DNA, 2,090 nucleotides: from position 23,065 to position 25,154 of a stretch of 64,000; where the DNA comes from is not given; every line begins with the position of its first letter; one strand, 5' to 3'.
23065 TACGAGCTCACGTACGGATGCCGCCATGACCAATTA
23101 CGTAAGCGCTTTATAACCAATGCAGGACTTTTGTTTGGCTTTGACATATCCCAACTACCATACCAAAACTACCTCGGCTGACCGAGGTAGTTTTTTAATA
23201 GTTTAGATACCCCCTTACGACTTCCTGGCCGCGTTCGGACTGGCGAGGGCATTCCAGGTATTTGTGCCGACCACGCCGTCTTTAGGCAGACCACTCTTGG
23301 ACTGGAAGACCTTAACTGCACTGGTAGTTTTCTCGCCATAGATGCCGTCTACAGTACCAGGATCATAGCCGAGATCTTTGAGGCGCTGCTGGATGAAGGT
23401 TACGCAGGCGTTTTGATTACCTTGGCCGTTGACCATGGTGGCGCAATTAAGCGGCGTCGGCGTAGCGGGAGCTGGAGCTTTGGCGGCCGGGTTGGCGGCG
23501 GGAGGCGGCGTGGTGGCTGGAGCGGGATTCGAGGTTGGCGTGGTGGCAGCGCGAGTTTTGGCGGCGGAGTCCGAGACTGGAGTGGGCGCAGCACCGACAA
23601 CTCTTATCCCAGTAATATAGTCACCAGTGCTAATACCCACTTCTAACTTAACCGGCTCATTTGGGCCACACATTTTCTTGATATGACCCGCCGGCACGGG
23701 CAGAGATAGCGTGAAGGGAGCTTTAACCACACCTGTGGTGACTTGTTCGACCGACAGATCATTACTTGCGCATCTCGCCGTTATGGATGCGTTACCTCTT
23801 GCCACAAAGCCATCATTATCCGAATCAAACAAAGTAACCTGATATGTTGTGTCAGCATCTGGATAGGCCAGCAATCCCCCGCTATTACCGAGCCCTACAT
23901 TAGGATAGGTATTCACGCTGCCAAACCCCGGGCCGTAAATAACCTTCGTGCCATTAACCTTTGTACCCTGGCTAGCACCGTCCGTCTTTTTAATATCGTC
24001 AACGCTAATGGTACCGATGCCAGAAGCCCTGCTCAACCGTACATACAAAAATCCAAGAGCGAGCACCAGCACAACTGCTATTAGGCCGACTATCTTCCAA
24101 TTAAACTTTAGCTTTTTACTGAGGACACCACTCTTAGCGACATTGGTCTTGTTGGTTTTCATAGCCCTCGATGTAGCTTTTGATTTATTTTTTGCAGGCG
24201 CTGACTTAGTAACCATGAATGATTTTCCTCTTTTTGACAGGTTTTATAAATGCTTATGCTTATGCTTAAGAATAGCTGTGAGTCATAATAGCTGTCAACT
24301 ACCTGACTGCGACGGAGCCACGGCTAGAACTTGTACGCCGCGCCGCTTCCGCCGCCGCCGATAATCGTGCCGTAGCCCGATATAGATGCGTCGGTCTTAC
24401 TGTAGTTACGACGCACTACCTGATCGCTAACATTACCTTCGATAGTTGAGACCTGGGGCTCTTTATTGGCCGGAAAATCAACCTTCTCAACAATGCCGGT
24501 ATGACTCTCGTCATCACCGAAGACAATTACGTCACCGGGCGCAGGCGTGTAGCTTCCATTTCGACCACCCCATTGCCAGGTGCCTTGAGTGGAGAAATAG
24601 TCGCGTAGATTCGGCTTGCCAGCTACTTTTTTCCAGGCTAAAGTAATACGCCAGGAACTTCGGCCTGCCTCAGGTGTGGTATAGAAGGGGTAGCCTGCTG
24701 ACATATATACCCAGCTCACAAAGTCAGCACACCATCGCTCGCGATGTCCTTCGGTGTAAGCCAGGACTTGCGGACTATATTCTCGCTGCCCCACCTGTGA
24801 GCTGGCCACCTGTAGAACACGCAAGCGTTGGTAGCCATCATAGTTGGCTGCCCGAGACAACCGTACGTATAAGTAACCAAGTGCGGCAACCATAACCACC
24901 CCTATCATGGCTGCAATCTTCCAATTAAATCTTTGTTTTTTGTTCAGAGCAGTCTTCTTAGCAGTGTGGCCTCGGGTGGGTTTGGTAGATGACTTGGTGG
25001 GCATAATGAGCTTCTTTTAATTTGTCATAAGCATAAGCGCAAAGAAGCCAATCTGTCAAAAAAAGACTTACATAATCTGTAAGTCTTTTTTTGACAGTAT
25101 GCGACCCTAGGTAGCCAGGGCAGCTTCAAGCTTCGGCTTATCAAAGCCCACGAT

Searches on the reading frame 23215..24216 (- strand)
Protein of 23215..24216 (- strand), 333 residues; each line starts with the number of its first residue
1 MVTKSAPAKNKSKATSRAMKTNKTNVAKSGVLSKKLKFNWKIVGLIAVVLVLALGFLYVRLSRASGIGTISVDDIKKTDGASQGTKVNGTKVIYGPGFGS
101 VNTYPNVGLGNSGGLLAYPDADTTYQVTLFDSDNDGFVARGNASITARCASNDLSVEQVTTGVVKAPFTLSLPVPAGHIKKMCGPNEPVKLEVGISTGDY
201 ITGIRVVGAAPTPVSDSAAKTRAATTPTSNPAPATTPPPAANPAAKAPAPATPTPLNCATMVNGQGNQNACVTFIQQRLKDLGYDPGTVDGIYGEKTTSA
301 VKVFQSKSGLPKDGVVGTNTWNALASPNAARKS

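Call 48: search_protein_families(library=pfam, proteins=[window:23215-24216:-], max_evalue=0.0001)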
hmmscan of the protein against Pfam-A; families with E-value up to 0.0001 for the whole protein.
window:23215-24216:- (333 aa): 1 family
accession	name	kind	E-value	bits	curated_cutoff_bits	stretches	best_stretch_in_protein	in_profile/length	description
PF01471.23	PG_binding_1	-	2.8e-20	72.7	23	1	272-324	5-57/57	Putative peptidoglycan binding domain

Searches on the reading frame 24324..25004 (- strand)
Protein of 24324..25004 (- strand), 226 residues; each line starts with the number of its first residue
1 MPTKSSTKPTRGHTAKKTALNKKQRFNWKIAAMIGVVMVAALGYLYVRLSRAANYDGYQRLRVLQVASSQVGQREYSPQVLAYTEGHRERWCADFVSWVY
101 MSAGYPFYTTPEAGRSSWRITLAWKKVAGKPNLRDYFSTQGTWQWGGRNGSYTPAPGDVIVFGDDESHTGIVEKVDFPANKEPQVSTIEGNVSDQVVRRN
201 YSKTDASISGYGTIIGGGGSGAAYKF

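Call 48: search_protein_families(library=pfam, proteins=[window:24324-25004:-], max_evalue=0.0001)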
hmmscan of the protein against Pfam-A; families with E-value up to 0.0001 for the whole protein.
window:24324-25004:- (226 aa): 1 family
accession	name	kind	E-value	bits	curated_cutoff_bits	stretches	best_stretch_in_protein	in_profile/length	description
PF05257.22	CHAP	-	4.9e-11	43.4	26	1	89-191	6-81/81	CHAP domain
